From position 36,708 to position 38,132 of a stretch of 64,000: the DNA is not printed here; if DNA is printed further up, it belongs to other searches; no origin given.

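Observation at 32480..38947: Candidate amide/amino-alcohol decoration module inside the CPS locus: HisC/CobD-like PLP enzyme + CapA metallophosphoesterase + sugar-transfer ATP-grasp + OCD/mu-crystallin dehydrogenase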

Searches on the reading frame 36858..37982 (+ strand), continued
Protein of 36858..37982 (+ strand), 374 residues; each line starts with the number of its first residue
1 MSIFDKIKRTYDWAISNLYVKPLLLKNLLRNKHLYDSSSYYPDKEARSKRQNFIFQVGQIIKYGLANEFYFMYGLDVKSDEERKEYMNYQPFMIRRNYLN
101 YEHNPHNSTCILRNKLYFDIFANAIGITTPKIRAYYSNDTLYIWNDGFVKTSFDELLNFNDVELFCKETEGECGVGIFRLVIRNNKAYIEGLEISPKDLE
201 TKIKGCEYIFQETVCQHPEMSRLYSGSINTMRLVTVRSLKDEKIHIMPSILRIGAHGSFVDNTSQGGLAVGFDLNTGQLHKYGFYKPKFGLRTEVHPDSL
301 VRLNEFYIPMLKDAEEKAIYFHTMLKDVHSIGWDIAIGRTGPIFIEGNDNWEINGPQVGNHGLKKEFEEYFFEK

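Call 34: search_protein_families(library=pfam, proteins=[L008:2691-3311:+, L008:3829-4464:+, L008:4637-6445:+, L008:6451-7413:+, L008:8840-9976:+, L008:11128-11835:+, L008:11934-12614:+, L008:12625-13632:+, L008:14906-15667:+, L008:15630-17087:+], max_evalue=0.001)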
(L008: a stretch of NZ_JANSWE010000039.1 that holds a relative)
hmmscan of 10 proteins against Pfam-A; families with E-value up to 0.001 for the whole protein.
L008:2691-3311:+ (206 aa): 1 family
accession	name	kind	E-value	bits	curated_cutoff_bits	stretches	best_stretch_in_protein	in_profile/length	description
PF02357.24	NusG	-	1.2e-07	32.6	22.2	1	35-134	1-90/93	Transcription termination factor nusG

L008:3829-4464:+ (211 aa): 1 family
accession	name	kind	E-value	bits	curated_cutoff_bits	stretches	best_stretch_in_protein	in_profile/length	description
PF02397.22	Bac_transf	-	2.1e-59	200.5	27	1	23-206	1-178/179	Bacterial sugar transferase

L008:4637-6445:+ (602 aa): 5 families
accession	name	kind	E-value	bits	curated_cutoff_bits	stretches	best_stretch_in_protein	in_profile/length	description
PF00155.27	Aminotran_1_2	-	5.4e-30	105.2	19.7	1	310-597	53-359/361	Aminotransferase class I and II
PF00483.29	NTP_transferase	-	8.1e-12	45.7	21.2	1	3-119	2-121/245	Nucleotidyl transferase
PF12804.13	NTP_transf_3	-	9e-12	45.9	27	1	3-133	1-123/160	MobA-like NTP transferase domain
PF20202.4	DUF6564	-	4.4e-07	30.2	25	1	32-123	16-112/230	Domain of unknown function (DUF6564)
PF01128.25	IspD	-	0.00036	20.8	27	1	1-56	1-54/221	2-C-methyl-D-erythritol 4-phosphate cytidylyltransferase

L008:6451-7413:+ (320 aa): 1 family
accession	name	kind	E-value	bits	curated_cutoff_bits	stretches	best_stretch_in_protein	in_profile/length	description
PF02423.21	OCD_Mu_crystall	-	5.7e-26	91.7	24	1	18-303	15-312/314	Ornithine cyclodeaminase/mu-crystallin family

L008:8840-9976:+ (378 aa): 1 family
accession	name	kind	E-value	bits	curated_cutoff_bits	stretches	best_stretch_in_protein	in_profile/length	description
PF09587.15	PGA_cap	-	1.8e-54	185.4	27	1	3-243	1-253/255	Bacterial capsule synthesis protein PGA_cap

L008:11128-11835:+ (235 aa): 1 family
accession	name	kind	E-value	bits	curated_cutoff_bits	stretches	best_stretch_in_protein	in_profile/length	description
PF04991.19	LicD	-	2.1e-10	41.5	22.6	1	57-92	3-38/227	LicD family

L008:11934-12614:+ (226 aa): 3 families
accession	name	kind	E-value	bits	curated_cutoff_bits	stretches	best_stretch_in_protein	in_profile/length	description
PF00132.30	Hexapep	-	3.1e-11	42.9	27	1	164-198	2-36/36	Bacterial transferase hexapeptide (six repeats)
PF14602.12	Hexapep_2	-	5e-08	33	27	0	82-112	2-25/34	Hexapeptide repeat of succinyl-transferase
PF25084.1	LbH_EIF2B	-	3.1e-05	24.4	54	0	80-143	37-100/105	EIF2B subunit epsilon LbH domain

L008:12625-13632:+ (335 aa): 3 families
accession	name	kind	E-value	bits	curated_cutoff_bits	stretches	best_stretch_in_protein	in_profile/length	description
PF00535.33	Glycos_transf_2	-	2.9e-34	118.9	23.3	1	12-150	1-139/168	Glycosyl transferase family 2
PF10111.15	Glyco_tranf_2_2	-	5.1e-11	43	27.3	1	12-127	1-119/276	Glycosyltransferase like family 2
PF13641.12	Glyco_tranf_2_3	-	4.9e-07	30.4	27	1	9-212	1-208/230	Glycosyltransferase like family 2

L008:14906-15667:+ (253 aa): 3 families
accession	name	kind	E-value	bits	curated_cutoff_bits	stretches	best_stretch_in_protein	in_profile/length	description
PF00535.33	Glycos_transf_2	-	7.4e-30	104.5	23.3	1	3-161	1-164/168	Glycosyl transferase family 2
PF13641.12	Glyco_tranf_2_3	-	2.4e-12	47.8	27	1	2-169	3-179/230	Glycosyltransferase like family 2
PF10111.15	Glyco_tranf_2_2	-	0.00011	22.3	27.3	1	4-104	4-107/276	Glycosyltransferase like family 2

L008:15630-17087:+ (485 aa): 2 families
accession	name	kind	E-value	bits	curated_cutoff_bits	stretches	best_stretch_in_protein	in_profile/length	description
PF04055.27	Radical_SAM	-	2.7e-22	80.1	29.5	1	213-378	2-166/166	Radical SAM superfamily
PF02310.24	B12-binding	-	7.8e-10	39.1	32.1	1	25-138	4-113/121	B12 binding domain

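Call 35: search_protein_families(library=ncbifam, proteins=[L008:4637-6445:+, L008:6451-7413:+, L008:9989-11113:+, L008:11128-11835:+], max_evalue=0.00001)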
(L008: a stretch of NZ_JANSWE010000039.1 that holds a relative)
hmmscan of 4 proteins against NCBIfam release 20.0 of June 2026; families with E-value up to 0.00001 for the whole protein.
L008:4637-6445:+ (602 aa): 73 families (the best 25 are shown)
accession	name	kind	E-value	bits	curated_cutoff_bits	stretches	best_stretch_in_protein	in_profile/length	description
TIGR01140.1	L_thr_O3P_dcar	equivalog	2.3e-49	168.3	290.55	1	262-599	15-330/331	threonine-phosphate decarboxylase CobD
TIGR01141.1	hisC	equivalog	5e-42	144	276.55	1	274-601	30-348/349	histidinol-phosphate transaminase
NF003496.0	PRK05166.1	equivalog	6.2e-28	97.6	540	1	274-600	46-367/373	histidinol-phosphate transaminase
NF006225.0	PRK08354.1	equivalog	2.3e-26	93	288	1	254-601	5-314/318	putative aminotransferase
NF005915.1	PRK07908.1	equivalog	1.6e-25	90.2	360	1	264-599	12-331/332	Rv2231c family histidinol phosphate aminotransferase CobC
NF005021.0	PRK06425.1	equivalog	9.2e-24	84.1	353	1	289-600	44-328/335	histidinol-phosphate aminotransferase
NF002878.0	PRK03321.1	subfamily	1.7e-22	79.7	374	1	304-600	63-346/352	histidinol-phosphate transaminase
TIGR03992.1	Arch_glmU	subfamily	1.8e-22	79.8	292.1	1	1-158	1-154/393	bifunctional sugar-1-phosphate nucleotidylyltransferase/acetyltransferase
NF041313.1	UDPGP_AglF_Halo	equivalog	2.8e-20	72.8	400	1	1-118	1-115/234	UTP--glucose-1-phosphate uridylyltransferase AglF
NF041364.1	GntC_guanitoxin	equivalog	3.7e-20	72.1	415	1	319-590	63-343/356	guanitoxin biosynthesis PLP-dependent (S)-gamma-hydroxy-L-arginine cyclodehydratase GntC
NF053748.1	bifunc_CobBC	exception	7.8e-20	70.8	950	1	264-599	480-796/797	bifunctional hydrogenobyrinic acid a,c-diamide synthase/histidinol phosphate aminotransferase CobBC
NF002726.0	PRK02610.1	equivalog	2.7e-19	69.3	391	1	302-568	78-342/374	histidinol-phosphate transaminase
NF002877.0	PRK03317.1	equivalog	5.5e-18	64.9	409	1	312-577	89-347/374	histidinol-phosphate transaminase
NF004870.0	PRK06225.1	equivalog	9.6e-18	64.1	351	1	310-586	77-356/380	pyridoxal phosphate-dependent aminotransferase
NF006580.0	PRK09105.1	subfamily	1.1e-15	57.4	444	1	312-568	94-340/375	pyridoxal phosphate-dependent aminotransferase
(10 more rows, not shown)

L008:6451-7413:+ (320 aa): 12 families
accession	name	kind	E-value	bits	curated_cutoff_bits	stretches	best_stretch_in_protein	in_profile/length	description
NF006379.0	PRK08618.1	equivalog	5.4e-24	85.1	417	1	53-220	51-218/326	ornithine cyclodeaminase family protein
TIGR02371.1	ala_DH_arch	equivalog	8.1e-20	71.2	409.15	1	18-200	14-200/325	alanine dehydrogenase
NF004793.0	PRK06141.1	equivalog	9.8e-20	70.7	322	1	42-214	37-210/314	bifunctional Delta(1)-pyrroline-2-carboxylate/Delta(1)-piperideine-2-carboxylate reductase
TIGR03944.1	dehyd_SbnB_fam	equivalog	8.8e-19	67.7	326.9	1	52-304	53-318/327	2,3-diaminopropionate biosynthesis protein SbnB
NF004848.0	PRK06199.1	subfamily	1.4e-17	63.8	362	1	52-204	77-235/379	tyramine oxidase subunit B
NF005603.0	PRK07340.1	equivalog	3e-14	53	266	1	36-204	36-202/307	delta(1)-pyrroline-2-carboxylate reductase family protein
NF045512.1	PyrPipCarbRedLhpI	equivalog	3.2e-13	49.5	400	1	39-201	35-194/298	bifunctional Delta(1)-pyrroline-2-carboxylate/Delta(1)-piperideine-2-carboxylate reductase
NF045643.1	ImmsucRedBhcD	equivalog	9e-13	48.2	500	1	84-299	85-308/321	iminosuccinate reductase BhcD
NF005011.0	PRK06407.1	subfamily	1.9e-11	43.8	337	1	16-209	12-199/302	ornithine cyclodeaminase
NF006141.0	PRK08291.1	equivalog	3.1e-11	42.8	408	1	81-208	86-213/330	cyclodeaminase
TIGR02992.1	ectoine_eutC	equivalog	3.1e-10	39.7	471.65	1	80-207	82-209/326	ectoine utilization protein EutC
NF005762.1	PRK07589.1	equivalog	2.8e-07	29.8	350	1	91-220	93-220/334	ornithine cyclodeaminase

L008:9989-11113:+ (374 aa): 0 families

L008:11128-11835:+ (235 aa): 1 family
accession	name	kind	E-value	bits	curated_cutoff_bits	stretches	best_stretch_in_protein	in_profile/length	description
NF045866.1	GGPL_Ptran_Mf1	equivalog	6.2e-14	52.7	225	1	45-91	6-52/240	diacylglycerol cholinephosphotransferase Mf1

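Call 37: search_protein_families(library=pfam, proteins=[L011:1525-3318:+, L011:3333-4316:+, L011:4916-6001:+, L032:2523-3650:+, L032:3647-4777:+, L032:4770-5576:+, L012:4159-4980:+, L012:5028-6041:+, L012:7848-9200:+, L012:9197-9931:+], max_evalue=0.001)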
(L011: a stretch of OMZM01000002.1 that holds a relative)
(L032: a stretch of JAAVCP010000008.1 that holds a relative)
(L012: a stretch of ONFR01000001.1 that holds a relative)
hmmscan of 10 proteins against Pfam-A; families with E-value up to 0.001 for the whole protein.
L011:1525-3318:+ (597 aa): 2 families
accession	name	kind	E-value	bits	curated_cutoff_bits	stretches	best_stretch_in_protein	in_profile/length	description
PF00654.25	Voltage_CLC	-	1.9e-81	274.4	24.8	1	76-433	3-344/346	Voltage gated chloride channel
PF00571.33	CBS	-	4.4e-15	56.2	24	2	534-582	2-50/57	CBS domain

L011:3333-4316:+ (327 aa): 2 families
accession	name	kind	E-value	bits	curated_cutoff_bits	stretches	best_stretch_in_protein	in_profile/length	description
PF00551.24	Formyl_trans_N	-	4.7e-35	121.4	26.1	1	7-184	2-180/181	Formyl transferase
PF02911.23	Formyl_trans_C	-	2.2e-22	79.5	21.1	1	215-318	1-99/100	Formyl transferase, C-terminal domain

L011:4916-6001:+ (361 aa): 5 families
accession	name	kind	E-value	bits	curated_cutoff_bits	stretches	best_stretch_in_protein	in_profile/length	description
PF02317.23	Octopine_DH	-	2.6e-30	105.9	30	1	186-329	3-149/150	NAD/NADP octopine/nopaline dehydrogenase, alpha-helical domain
PF03721.20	UDPG_MGDP_dh_N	-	9.4e-06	25.8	27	1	1-109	1-118/187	UDP-glucose/GDP-mannose dehydrogenase family, NAD binding domain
PF02558.23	ApbA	-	1.9e-05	24.8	22.2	1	3-124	1-113/150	Ketopantoate reductase PanE/ApbA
PF01210.29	NAD_Gly3P_dh_N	-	8.1e-05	23.1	23.1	1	3-110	2-101/158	NAD-dependent glycerol-3-phosphate dehydrogenase N-terminus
PF07991.19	KARI_N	-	0.00028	21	20.6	0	2-38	6-42/165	Acetohydroxy acid isomeroreductase, NADPH-binding domain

L032:2523-3650:+ (375 aa): 2 families
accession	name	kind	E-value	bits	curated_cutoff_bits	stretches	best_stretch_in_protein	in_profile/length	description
PF02775.26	TPP_enzyme_C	-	1.8e-21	77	21.9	1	229-345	24-151/151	Thiamine pyrophosphate enzyme, C-terminal TPP binding domain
PF02776.23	TPP_enzyme_N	-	3.8e-14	52.9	26.8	1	4-120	4-114/119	Thiamine pyrophosphate enzyme, N-terminal TPP binding domain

L032:3647-4777:+ (376 aa): 2 families
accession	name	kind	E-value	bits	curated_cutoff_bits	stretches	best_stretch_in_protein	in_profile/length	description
PF00266.25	Aminotran_5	-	8.9e-29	101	21.5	1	30-305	35-315/371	Aminotransferase class-V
PF01212.27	Beta_elim_lyase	-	8.4e-06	25.8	27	1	59-237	48-238/288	Beta-eliminating lyase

L032:4770-5576:+ (268 aa): 3 families
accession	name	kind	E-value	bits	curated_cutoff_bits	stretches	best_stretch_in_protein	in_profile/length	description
PF12804.13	NTP_transf_3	-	3.6e-14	53.7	27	1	5-129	1-121/160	MobA-like NTP transferase domain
PF00483.29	NTP_transferase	-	2.3e-12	47.5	21.2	1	5-125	2-127/245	Nucleotidyl transferase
PF01128.25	IspD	-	3e-05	24.3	27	1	5-54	3-50/221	2-C-methyl-D-erythritol 4-phosphate cytidylyltransferase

L012:4159-4980:+ (273 aa): 1 family
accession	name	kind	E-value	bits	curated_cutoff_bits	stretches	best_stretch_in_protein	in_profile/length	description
PF00248.27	Aldo_ket_red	-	5.9e-40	137.6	24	1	24-265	19-290/291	Aldo/keto reductase family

L012:5028-6041:+ (337 aa): 3 families
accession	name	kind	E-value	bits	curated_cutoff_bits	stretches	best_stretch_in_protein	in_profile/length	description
PF00535.33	Glycos_transf_2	-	9.7e-32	110.6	23.3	1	5-171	1-164/168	Glycosyl transferase family 2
PF10111.15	Glyco_tranf_2_2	-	3.4e-07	30.5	27.3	1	9-137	5-137/276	Glycosyltransferase like family 2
PF13641.12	Glyco_tranf_2_3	-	4.1e-05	24.1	27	1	4-118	3-118/230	Glycosyltransferase like family 2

L012:7848-9200:+ (450 aa): 3 families
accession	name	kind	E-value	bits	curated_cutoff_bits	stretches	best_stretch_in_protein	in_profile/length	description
PF01408.29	GFO_IDH_MocA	-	6.7e-23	82.1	24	1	135-247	1-116/120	Oxidoreductase family, NAD-binding Rossmann fold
PF01467.32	CTP_transf_like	-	1.3e-16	61.4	21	1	9-129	1-132/133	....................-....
PF22725.1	GFO_IDH_MocA_C3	-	0.00021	21.7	27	1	263-371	5-123/124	GFO/IDH/MocA C-terminal domain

L012:9197-9931:+ (244 aa): 2 families
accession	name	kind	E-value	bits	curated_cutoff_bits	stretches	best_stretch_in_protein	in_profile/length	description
PF00106.31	adh_short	-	3.4e-19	69.6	26.6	1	3-182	1-188/195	short chain dehydrogenase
PF13561.12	adh_short_C2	-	4.8e-07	30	27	1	63-179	66-180/236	Enoyl-(Acyl carrier protein) reductase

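Call 65: predict_structure(alignment_id=A1)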
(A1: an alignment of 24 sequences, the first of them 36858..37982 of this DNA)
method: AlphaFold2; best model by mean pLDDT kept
length: 374 residues; sequences in the alignment: 24
mean_pLDDT: 91.3   pTM: 0.88
mean pLDDT of the five models: 91.3, 90.4, 89.5, 86.7, 86.5
residues with pLDDT >= 90: 294; 70-90: 62; 50-70: 17; < 50: 1
segments of 3 or more residues with pLDDT < 50: none
pLDDT, mean of each block of 10 residues (from residue 1): 85 93 95 91 91 96 92 92 93 95 88 93 96 95 93 92 90 76 94 95 93 93 90 96 95 79 70 96 75 90 97 98 96 96 94 90 94 87
secondary structure, 60 per line:
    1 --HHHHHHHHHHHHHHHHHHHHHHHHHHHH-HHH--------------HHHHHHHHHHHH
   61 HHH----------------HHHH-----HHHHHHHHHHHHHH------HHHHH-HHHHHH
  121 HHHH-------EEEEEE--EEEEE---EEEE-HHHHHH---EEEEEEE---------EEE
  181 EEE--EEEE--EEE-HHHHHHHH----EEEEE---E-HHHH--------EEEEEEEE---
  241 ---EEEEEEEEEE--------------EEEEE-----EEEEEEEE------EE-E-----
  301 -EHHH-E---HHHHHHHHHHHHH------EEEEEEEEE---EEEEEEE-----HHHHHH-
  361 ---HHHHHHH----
elements in order: H3-30 H49-63 H80-83 H89-102 H109-113 H115-124 E132-137 E140-144 E148-151 H153-158 E162-168 E178-183 E186-189 E192-194 H196-203 E208-212 H218-221 E230-237 E244-253 E268-272 E278-285 H311-323 E330-338 E342-348 H354-359 H364-370
